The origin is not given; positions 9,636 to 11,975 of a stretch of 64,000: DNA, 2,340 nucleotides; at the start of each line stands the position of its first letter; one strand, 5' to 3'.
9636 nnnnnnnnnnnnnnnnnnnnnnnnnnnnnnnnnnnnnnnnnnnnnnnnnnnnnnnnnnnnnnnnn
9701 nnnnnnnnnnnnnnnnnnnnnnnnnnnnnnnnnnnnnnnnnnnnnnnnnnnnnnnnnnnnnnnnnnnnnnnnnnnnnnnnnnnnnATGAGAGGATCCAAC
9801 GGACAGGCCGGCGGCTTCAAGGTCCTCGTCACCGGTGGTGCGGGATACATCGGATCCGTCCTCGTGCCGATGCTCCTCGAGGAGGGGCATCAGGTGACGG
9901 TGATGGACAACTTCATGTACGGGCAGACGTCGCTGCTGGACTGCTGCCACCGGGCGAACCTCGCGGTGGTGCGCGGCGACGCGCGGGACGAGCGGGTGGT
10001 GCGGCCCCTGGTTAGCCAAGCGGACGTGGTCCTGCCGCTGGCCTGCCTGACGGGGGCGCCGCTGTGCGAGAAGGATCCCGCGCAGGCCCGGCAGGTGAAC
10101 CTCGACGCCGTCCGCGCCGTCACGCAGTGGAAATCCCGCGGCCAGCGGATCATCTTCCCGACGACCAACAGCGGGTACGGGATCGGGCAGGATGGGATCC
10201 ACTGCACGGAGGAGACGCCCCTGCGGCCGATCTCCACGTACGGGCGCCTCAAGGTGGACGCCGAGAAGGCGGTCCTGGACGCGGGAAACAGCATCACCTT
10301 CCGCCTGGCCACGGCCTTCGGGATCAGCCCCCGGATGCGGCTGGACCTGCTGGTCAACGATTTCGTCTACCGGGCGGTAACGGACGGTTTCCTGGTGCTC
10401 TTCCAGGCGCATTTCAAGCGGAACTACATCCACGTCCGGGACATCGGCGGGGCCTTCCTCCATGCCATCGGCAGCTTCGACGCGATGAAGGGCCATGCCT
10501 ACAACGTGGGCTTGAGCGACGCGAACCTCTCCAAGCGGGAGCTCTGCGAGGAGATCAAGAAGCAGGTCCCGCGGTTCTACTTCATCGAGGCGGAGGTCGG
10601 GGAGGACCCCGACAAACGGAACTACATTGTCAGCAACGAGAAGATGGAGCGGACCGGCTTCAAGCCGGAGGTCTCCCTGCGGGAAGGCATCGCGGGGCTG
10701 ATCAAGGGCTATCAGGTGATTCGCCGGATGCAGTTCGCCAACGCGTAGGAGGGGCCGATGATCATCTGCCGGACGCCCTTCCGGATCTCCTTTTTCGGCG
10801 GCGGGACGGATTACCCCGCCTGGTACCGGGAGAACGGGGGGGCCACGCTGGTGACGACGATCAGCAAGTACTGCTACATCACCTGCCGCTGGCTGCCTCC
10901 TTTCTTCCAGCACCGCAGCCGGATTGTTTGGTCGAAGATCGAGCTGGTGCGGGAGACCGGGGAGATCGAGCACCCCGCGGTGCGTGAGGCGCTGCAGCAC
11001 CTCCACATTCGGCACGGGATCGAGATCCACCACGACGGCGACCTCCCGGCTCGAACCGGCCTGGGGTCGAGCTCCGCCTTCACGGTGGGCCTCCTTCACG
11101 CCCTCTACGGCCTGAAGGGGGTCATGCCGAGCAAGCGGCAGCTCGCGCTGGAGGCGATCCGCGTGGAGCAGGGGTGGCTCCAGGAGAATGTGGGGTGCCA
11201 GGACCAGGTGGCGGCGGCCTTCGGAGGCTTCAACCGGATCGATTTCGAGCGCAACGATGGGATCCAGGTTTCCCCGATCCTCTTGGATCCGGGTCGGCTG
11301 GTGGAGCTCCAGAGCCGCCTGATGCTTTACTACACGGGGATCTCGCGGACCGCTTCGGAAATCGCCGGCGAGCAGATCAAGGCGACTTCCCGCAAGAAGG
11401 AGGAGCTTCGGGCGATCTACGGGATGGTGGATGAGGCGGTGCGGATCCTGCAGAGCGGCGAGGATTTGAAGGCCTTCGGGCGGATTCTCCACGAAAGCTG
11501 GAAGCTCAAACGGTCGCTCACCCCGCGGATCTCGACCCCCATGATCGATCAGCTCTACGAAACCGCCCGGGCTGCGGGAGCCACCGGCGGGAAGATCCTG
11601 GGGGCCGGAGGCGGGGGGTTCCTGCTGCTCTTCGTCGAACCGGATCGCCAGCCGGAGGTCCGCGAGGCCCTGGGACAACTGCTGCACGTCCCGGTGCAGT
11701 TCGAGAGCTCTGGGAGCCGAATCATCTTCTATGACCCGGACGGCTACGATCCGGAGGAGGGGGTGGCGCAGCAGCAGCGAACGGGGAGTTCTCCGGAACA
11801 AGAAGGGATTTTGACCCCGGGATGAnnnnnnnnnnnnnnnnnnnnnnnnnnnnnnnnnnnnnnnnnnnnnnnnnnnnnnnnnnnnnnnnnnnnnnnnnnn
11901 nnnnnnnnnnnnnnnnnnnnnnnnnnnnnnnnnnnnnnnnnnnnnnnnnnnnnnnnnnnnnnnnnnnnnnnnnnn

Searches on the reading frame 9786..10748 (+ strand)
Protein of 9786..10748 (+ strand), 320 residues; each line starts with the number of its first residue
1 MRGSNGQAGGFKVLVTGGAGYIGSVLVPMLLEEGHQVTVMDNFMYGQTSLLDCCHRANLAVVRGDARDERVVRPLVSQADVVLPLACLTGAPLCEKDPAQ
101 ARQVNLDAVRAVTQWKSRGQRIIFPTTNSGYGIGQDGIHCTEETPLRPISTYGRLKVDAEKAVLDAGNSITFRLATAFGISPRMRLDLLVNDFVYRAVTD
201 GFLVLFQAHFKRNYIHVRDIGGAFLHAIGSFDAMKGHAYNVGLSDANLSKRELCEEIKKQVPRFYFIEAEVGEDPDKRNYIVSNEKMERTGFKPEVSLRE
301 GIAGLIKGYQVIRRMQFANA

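Call 4: search_protein_families(library=pfam, proteins=[window:9786-10748:+])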
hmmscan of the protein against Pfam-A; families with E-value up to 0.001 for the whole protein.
window:9786-10748:+ (320 aa): 7 families
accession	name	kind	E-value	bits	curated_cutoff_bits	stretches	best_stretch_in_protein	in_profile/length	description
PF01370.27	Epimerase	-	1.7e-27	96.9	20.9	1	13-242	1-240/240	NAD dependent epimerase/dehydratase family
PF16363.11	GDP_Man_Dehyd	-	1.8e-18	67.6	27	1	14-303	1-330/332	GDP-mannose 4,6 dehydratase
PF04321.23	RmlD_sub_bind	-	1.2e-13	51.2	27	1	12-181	2-155/287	RmlD substrate binding domain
PF01073.25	3Beta_HSD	-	4.4e-11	42.8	22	1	14-169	1-163/280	3-beta hydroxysteroid dehydrogenase/isomerase family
PF05368.20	NmrA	-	3.9e-07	30.4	27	1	12-83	4-74/298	NmrA-like family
PF02719.21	Polysacc_synt_2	-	1.2e-05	25.1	20.2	1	13-113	1-112/293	Polysaccharide biosynthesis protein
PF13460.12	NAD_binding_10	-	2.9e-05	24.5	27.2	1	17-93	1-73/184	NAD(P)H-binding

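Call 8: search_protein_families(library=ncbifam, proteins=[window:9786-10748:+])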
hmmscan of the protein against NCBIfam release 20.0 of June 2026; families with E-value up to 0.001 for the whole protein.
window:9786-10748:+ (320 aa): 25 families
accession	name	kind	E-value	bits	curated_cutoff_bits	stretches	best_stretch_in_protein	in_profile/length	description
TIGR01179.1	galE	equivalog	2e-26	92.6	262.3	2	12-169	1-162/332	UDP-glucose 4-epimerase GalE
TIGR01181.1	dTDP_gluc_dehyt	equivalog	2.3e-18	66.4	365.1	1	12-310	1-312/321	dTDP-glucose 4,6-dehydratase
TIGR04180.1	EDH_00030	hypoth_equivalog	3e-17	62.6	475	1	13-261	1-256/297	NAD-dependent 4,6-dehydratase LegB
TIGR03466.1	HpnA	hypoth_equivalog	3.9e-13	49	367.65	1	12-168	2-157/327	hopanoid-associated sugar epimerase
NF007956.0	PRK10675.1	subfamily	8.3e-13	48.2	394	1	12-165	2-162/338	UDP-glucose 4-epimerase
NF043036.1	ErythonDh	equivalog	1.4e-11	44.2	325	1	12-163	2-160/321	D-erythronate dehydrogenase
NF008872.0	PRK11908.1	equivalog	2e-11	43.5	294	1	12-146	3-137/349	bifunctional UDP-4-keto-pentose/UDP-xylose synthase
TIGR01214.1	rmlD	equivalog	2.4e-11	43.3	224.05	1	12-181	1-154/285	dTDP-4-dehydrorhamnose reductase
TIGR02197.1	heptose_epim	equivalog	1.1e-09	38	274.6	1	13-257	1-256/316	ADP-glyceromanno-heptose 6-epimerase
NF042422.1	oxyalk_red_OleD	equivalog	5.5e-08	32.5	580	1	12-169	2-156/329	2-alkyl-3-oxoalkanoate reductase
NF042423.1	oxyalk_red_Shew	equivalog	3.2e-06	26.5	580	1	12-169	10-162/331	2-alkyl-3-oxoalkanoate reductase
NF005998.1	PRK08125.1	equivalog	4.3e-06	25.4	777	1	12-139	317-444/649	bifunctional UDP-4-amino-4-deoxy-L-arabinose formyltransferase/UDP-glucuronic acid oxidase ArnA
NF004849.1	PRK06200.1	equivalog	6.6e-06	25.4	330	1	11-77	7-72/269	3-(cis-5,6-dihydroxycyclohexa-1,3-dien-1-yl)propanoate dehydrogenase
NF011728.1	PRK15181.1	equivalog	9.9e-06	24.8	760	1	12-159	17-172/348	Vi polysaccharide biosynthesis UDP-N-acetylglucosaminuronic acid C-4 epimerase TviC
TIGR03589.1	PseB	equivalog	1.1e-05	24.6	407.75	1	12-112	6-108/324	UDP-N-acetylglucosamine 4,6-dehydratase (inverting)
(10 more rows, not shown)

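Call 53: search_solved_structures(query=window:9786-10748:+, max_evalue=1e-12, show_alignments=2)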
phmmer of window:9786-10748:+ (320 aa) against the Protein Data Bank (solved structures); distinct sequences matched with E-value up to 1e-12: 17.
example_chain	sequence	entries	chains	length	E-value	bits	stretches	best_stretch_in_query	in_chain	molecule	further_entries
6vo6_A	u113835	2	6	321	5.1e-122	410.1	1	12-319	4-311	Putative sugar-nucleotide epimerase/dehydratease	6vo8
8rdg_A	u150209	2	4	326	7.6e-24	87.7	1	12-304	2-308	SDR family NAD(P)-dependent oxidoreductase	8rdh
8rdi_A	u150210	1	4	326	2.7e-23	85.9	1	12-304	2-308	SDR family NAD(P)-dependent oxidoreductase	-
6wjb_A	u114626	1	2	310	2.8e-17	66.1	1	12-245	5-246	NAD-dependent epimerase/dehydratase family protein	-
3ehe_A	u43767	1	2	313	5.4e-17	65.2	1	13-303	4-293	UDP-glucose 4-epimerase (GalE-1)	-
6wj9_A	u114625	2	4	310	1.4e-16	63.9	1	12-244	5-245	NAD-dependent epimerase/dehydratase family protein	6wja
3icp_A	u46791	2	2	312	2.8e-16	62.8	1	12-267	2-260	NAD-dependent epimerase/dehydratase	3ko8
4lk3_A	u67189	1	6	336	7.5e-15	58.1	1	12-307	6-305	UDP-glucuronic acid decarboxylase 1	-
8wxk_A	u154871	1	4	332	1.2e-14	57.5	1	11-187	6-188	UDP-glucose 4-epimerase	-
2b69_A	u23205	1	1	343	1.6e-14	57.1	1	12-306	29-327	UDP-glucuronate decarboxylase 1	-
4gll_A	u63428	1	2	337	1.8e-14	56.9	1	12-307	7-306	UDP-glucuronic acid decarboxylase 1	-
4m55_A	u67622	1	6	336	1.9e-14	56.8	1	12-307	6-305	UDP-glucuronic acid decarboxylase 1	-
7k3p_A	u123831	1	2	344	1.4e-13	54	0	10-167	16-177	UDP-glucose 4-epimerase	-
3aw9_A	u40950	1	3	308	2.5e-13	53.2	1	12-267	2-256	NAD-dependent epimerase/dehydratase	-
8shh_A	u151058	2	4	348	2.7e-13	53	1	12-313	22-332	dTDP-glucose 4,6-dehydratase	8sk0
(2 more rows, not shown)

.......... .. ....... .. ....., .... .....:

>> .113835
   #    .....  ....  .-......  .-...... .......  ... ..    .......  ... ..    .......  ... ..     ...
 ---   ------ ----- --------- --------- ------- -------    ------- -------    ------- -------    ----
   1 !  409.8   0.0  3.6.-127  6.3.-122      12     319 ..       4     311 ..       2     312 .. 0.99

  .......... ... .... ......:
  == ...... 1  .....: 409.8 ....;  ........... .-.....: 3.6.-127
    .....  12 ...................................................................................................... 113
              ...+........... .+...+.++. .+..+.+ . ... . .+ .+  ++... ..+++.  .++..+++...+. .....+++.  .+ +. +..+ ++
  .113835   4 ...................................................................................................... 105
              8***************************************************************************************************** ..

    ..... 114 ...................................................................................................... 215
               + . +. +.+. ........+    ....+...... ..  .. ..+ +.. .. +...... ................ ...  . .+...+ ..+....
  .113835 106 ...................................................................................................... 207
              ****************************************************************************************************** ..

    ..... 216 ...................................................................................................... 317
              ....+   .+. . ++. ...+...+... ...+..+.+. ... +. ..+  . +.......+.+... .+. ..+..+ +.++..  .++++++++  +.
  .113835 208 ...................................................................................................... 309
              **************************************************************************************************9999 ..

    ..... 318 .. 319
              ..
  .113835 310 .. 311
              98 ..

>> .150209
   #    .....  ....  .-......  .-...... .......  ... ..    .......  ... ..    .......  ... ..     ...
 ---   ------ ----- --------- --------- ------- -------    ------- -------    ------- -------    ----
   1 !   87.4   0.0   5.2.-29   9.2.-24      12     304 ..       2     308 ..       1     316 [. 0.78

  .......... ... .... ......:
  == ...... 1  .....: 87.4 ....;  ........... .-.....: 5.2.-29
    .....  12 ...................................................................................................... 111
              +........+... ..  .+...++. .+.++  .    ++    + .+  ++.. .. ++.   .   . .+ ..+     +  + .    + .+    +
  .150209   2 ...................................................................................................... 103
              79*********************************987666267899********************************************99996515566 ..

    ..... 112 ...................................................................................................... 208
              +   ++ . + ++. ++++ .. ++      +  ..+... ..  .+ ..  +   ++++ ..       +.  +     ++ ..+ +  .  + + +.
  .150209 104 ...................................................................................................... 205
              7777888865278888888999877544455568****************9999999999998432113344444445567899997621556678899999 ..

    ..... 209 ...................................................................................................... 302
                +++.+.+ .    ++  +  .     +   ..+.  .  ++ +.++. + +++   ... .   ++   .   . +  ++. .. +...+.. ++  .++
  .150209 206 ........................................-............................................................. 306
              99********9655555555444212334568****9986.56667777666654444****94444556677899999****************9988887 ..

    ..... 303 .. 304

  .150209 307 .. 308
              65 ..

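Call 66: list_cluster_members(proteins=[P0001, window:9786-10748:+, window:5571-6731:+])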
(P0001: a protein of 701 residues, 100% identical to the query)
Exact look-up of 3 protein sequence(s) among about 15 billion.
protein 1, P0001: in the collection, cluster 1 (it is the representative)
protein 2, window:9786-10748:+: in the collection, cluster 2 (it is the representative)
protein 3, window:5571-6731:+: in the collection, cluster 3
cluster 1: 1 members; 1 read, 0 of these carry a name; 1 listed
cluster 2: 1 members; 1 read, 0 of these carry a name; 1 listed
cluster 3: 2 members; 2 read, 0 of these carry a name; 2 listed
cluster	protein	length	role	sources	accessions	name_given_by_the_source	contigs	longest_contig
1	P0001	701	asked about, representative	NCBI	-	-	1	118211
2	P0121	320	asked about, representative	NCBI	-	-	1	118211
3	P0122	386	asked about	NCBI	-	-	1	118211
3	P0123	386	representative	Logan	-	-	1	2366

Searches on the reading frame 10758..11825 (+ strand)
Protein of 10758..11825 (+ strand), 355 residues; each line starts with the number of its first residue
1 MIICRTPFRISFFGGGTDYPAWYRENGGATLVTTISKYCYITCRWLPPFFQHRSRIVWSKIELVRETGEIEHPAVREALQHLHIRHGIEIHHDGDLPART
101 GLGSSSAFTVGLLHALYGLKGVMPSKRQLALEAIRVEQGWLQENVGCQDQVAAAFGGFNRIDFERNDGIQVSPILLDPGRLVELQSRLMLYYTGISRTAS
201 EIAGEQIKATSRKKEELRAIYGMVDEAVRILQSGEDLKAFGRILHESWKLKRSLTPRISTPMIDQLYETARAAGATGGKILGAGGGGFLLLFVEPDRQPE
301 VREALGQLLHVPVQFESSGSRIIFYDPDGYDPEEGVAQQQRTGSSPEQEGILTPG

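Call 4: search_protein_families(library=pfam, proteins=[window:10758-11825:+])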
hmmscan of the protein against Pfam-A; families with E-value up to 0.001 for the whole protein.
window:10758-11825:+ (355 aa): 2 families
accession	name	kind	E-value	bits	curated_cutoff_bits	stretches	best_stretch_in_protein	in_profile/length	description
PF00288.32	GHMP_kinases_N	-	1e-13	51.7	22.3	1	76-157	8-87/87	GHMP kinases N terminal domain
PF08544.19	GHMP_kinases_C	-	1.5e-12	48.1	21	1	235-307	8-81/85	GHMP kinases C terminal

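Call 8: search_protein_families(library=ncbifam, proteins=[window:10758-11825:+])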
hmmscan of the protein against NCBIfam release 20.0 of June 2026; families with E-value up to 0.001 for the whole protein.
window:10758-11825:+ (355 aa): 13 families
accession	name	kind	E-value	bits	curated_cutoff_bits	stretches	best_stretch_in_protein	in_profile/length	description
NF049969.1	GlMnHpPKinHddA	equivalog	5.7e-39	134.5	600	1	89-301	99-312/338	D-glycero-D-manno-heptose 7-phosphate kinase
NF009948.0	PRK13412.1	equivalog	2e-26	92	721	1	85-307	724-946/974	bifunctional fucokinase/fucose-1-phosphate guanylyltransferase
TIGR00549.1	mevalon_kin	equivalog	8e-21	74.7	163.05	1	31-290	20-274/276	mevalonate kinase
NF003036.0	PRK03926.1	equivalog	2.1e-17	63.2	403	1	72-307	57-281/302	mevalonate kinase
NF003006.0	PRK03817.1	equivalog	6.1e-14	51.8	443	2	224-305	240-325/352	galactokinase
TIGR00131.1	gal_kin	equivalog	1.5e-13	50.5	226.65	2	226-307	284-364/388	galactokinase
NF001816.0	PRK00555.1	equivalog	6e-10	38.6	509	1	224-305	257-336/363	galactokinase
NF003472.0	PRK05101.1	equivalog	2.2e-09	36.7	499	1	80-157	105-182/382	galactokinase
NF003705.0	PRK05322.1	equivalog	1.6e-08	33.7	385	0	81-157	106-182/388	galactokinase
TIGR01920.1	Shik_kin_archae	equivalog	2.7e-06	27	126.85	1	72-140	54-122/266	shikimate kinase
NF002288.1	PRK01212.1-4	equivalog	1.4e-05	24.3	194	1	75-177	64-163/303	homoserine kinase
TIGR00191.1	thrB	equivalog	2.5e-05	23.3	168.25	1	75-170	67-155/304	homoserine kinase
NF040957.1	Arch_PMK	equivalog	0.00055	19.6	500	1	98-291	90-285/316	phosphomevalonate kinase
